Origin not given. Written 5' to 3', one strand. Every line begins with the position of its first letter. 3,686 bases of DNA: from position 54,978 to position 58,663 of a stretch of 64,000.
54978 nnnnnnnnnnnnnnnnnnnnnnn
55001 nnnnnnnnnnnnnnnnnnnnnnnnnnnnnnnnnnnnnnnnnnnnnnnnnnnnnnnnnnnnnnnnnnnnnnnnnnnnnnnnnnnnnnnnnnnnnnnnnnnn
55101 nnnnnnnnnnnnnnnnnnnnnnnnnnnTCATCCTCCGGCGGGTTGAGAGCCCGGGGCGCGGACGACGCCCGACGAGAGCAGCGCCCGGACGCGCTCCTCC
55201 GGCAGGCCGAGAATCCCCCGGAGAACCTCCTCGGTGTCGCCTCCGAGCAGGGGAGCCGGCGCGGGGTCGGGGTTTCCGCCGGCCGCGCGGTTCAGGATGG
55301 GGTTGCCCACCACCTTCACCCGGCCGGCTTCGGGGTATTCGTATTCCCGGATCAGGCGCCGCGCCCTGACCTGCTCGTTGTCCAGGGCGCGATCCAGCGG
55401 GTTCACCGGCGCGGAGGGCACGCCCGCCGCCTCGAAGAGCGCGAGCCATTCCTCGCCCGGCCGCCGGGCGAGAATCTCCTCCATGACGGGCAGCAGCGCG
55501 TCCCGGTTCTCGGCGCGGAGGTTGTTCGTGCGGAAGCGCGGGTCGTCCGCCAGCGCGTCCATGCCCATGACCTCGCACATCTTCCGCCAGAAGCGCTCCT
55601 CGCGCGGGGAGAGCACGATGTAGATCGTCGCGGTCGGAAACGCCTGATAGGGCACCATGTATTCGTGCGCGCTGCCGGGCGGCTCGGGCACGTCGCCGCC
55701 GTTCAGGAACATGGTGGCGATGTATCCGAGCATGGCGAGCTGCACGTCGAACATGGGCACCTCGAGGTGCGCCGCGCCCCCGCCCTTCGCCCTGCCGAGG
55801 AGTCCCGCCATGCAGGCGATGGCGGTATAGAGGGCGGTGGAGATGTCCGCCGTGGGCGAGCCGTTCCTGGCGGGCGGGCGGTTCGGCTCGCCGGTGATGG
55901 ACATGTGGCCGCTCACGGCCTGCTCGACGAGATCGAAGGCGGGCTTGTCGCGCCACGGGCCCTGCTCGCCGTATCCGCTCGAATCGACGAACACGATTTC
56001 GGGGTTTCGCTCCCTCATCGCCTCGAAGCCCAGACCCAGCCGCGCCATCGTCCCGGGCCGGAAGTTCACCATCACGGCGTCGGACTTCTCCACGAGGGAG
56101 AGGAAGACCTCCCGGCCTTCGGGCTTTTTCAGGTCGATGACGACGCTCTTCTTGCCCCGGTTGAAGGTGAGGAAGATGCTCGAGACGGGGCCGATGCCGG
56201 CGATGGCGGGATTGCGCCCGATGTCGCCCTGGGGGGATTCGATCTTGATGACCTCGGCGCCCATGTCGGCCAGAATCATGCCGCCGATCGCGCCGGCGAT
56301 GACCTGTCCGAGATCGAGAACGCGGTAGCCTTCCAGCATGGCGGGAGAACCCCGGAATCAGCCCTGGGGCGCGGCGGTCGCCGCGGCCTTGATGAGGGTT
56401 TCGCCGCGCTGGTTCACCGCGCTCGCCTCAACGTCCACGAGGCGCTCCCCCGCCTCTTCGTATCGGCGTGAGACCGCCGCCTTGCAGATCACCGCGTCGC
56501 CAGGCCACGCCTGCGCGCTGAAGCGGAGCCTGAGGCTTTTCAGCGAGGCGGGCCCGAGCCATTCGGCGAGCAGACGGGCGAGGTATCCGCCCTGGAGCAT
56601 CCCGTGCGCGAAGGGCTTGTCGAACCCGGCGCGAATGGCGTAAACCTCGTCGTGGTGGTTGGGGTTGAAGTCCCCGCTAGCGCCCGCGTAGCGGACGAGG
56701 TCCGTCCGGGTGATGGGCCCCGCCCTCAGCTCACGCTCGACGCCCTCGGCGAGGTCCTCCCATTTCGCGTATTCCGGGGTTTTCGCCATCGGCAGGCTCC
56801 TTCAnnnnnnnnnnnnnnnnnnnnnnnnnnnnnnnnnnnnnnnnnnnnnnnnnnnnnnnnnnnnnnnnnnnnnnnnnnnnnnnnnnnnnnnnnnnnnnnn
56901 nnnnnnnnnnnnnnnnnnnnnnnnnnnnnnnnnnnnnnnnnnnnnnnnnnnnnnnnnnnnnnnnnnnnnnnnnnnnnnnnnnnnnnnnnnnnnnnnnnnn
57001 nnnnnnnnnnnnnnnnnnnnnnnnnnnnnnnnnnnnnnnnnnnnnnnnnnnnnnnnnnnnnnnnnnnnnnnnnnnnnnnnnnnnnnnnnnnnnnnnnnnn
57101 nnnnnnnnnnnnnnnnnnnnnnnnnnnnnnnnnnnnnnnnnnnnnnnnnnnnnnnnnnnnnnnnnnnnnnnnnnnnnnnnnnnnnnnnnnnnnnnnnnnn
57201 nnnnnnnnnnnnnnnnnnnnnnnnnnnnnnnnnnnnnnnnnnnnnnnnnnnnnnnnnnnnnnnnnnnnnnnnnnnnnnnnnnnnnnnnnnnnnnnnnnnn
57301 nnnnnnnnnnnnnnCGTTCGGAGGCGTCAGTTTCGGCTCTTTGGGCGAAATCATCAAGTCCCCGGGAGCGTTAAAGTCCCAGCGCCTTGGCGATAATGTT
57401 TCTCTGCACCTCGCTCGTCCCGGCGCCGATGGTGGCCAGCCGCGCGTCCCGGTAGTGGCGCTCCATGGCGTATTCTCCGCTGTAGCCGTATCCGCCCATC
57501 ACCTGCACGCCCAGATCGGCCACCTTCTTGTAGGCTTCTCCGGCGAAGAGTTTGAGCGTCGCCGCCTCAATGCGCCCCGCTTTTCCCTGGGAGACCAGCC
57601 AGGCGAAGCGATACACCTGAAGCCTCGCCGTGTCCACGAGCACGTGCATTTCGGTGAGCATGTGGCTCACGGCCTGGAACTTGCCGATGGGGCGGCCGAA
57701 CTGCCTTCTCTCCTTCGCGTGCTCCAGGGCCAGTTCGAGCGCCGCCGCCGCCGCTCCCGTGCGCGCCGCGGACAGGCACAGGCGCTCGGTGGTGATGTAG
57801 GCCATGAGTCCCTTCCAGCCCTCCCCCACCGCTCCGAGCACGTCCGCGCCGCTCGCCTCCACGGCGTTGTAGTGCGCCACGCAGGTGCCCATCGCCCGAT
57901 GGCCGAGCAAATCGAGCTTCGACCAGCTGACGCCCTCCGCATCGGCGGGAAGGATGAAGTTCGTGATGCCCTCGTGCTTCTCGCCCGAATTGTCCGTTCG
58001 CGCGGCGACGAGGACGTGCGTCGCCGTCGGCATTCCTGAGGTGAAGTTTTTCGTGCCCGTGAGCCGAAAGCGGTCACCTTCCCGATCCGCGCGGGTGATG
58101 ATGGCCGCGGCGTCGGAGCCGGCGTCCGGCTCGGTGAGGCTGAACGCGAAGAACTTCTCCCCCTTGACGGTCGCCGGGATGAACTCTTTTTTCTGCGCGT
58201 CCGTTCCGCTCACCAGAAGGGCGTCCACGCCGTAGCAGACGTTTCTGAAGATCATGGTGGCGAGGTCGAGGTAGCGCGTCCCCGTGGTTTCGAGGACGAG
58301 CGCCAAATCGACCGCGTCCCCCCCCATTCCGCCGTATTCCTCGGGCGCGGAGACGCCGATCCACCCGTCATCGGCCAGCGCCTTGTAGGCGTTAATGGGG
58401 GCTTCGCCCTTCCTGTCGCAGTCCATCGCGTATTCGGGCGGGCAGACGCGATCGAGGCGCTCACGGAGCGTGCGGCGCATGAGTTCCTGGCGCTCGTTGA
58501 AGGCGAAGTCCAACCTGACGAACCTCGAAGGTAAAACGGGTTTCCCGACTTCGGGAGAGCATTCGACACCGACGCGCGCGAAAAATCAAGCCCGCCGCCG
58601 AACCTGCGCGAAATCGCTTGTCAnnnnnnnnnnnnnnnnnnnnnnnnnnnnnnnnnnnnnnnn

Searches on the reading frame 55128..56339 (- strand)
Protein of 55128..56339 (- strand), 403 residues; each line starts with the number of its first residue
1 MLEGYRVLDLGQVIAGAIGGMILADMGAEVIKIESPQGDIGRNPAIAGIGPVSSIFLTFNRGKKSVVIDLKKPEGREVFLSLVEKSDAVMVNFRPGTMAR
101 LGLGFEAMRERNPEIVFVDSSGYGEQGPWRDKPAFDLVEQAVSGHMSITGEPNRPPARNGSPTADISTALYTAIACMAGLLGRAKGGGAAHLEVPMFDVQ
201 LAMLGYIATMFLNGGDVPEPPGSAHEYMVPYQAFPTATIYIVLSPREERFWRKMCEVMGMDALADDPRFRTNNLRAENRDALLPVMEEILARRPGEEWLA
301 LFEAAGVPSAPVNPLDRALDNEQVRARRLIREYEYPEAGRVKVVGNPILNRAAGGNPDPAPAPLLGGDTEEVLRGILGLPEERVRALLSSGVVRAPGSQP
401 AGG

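Call 34: search_protein_families(library=ncbifam, proteins=[window:55128-56339:-], max_evalue=1e-10)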
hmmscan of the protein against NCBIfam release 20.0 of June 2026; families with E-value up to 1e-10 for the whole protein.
window:55128-56339:- (403 aa): 7 families
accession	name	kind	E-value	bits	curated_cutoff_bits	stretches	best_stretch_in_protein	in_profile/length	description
NF052585.1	SucGlutTfsCaiB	equivalog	5.9e-75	252.3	750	1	2-374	8-386/394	succinate--glutarate CoA-transferase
NF041294.1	Scnl_mescCoAtase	equivalog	1.8e-73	247.9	700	1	2-373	4-380/381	succinyl-CoA:mesaconate CoA-transferase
NF008511.0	PRK11430.1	equivalog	2.3e-73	247.5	522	1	2-349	10-352/381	CoA:oxalate CoA-transferase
NF003809.0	PRK05398.1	subfamily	2e-59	201.2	442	2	2-202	5-206/416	formyl-CoA transferase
TIGR03253.1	oxalate_frc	equivalog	1.3e-56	192.1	504.2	2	2-202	4-205/416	formyl-CoA transferase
NF002914.1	PRK03525.1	equivalog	4.6e-32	111.4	413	1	2-394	10-398/400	L-carnitine CoA-transferase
TIGR04253.1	mesacon_CoA_iso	equivalog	9.6e-20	70.9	725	1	2-396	3-403/403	2-methylfumaryl-CoA isomerase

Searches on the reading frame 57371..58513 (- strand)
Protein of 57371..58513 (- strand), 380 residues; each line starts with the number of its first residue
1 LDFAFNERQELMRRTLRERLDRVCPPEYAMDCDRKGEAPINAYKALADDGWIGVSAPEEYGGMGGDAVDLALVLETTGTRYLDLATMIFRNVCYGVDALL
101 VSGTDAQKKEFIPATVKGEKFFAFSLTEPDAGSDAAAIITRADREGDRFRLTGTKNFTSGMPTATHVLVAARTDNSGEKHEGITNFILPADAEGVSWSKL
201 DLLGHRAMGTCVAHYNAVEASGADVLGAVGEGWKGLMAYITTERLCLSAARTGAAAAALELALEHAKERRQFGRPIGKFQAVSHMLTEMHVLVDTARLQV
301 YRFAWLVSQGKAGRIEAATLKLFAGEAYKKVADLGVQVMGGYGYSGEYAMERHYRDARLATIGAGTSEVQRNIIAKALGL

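Call 34: search_protein_families(library=ncbifam, proteins=[window:57371-58513:-], max_evalue=1e-10)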
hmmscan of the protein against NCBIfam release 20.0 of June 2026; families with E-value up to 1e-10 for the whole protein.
window:57371-58513:- (380 aa): 21 families
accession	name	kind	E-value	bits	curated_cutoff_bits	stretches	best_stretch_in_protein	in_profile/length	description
NF042972.1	AcrlCoAredClosAcrC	equivalog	5.3e-77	259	640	1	1-377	1-375/378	acryloyl-CoA reductase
NF008997.0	PRK12341.1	equivalog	3.2e-74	250.3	537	1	1-374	1-372/382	acyl-CoA dehydrogenase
NF042439.1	SulpropCoADesulf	equivalog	1.5e-66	224.7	600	1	28-377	15-369/379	3-sulfinopropanoyl-CoA desulfinase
NF045552.1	GlutCoADH_Des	equivalog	2.6e-62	211.2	470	1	1-376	1-377/387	glutaryl-CoA dehydrogenase Acd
NF045652.1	ProlPCPDhRedW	equivalog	5.5e-62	209.7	650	1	43-380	37-375/376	L-prolyl-[peptidyl-carrier protein] dehydrogenase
NF002885.1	PRK03354.1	equivalog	9.3e-61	205.9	540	1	1-371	1-366/378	crotonobetainyl-CoA dehydrogenase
NF053553.1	prodigi_MBC_PigA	equivalog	3.3e-57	194.3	500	1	1-380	1-381/381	prodigiosin MBC biosynthesis dehydrogenase PigA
NF058590.1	AcCoDHFadEBacil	equivalog_domain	1.3e-54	185.8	600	1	5-377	21-409/586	acyl-CoA dehydrogenase FadE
NF043006.1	CyhCrbnylCoADH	equivalog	1.3e-53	182.4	650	1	20-377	20-374/380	cyclohexane-1-carbonyl-CoA dehydrogenase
TIGR03207.1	cyc_hxne_CoA_dh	equivalog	7.8e-49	166.4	575.35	1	16-376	13-369/372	cyclohexanecarboxyl-CoA dehydrogenase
NF052270.1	Staph_DH_FadE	equivalog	3e-34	118.4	600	1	84-378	102-393/400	acyl-CoA dehydrogenase FadE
TIGR03203.1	pimD_small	equivalog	2.9e-33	115.5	652.7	1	28-375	23-373/378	pimeloyl-CoA dehydrogenase small subunit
NF007000.1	PRK09463.1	subfamily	4.3e-31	108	600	1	36-360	72-416/726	acyl-CoA dehydrogenase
TIGR03204.1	pimC_large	equivalog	3.3e-23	82.2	623.85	1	39-378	42-392/395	pimeloyl-CoA dehydrogenase large subunit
NF009586.0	PRK13026.1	subfamily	1e-22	80.3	608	1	37-343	108-432/777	acyl-CoA dehydrogenase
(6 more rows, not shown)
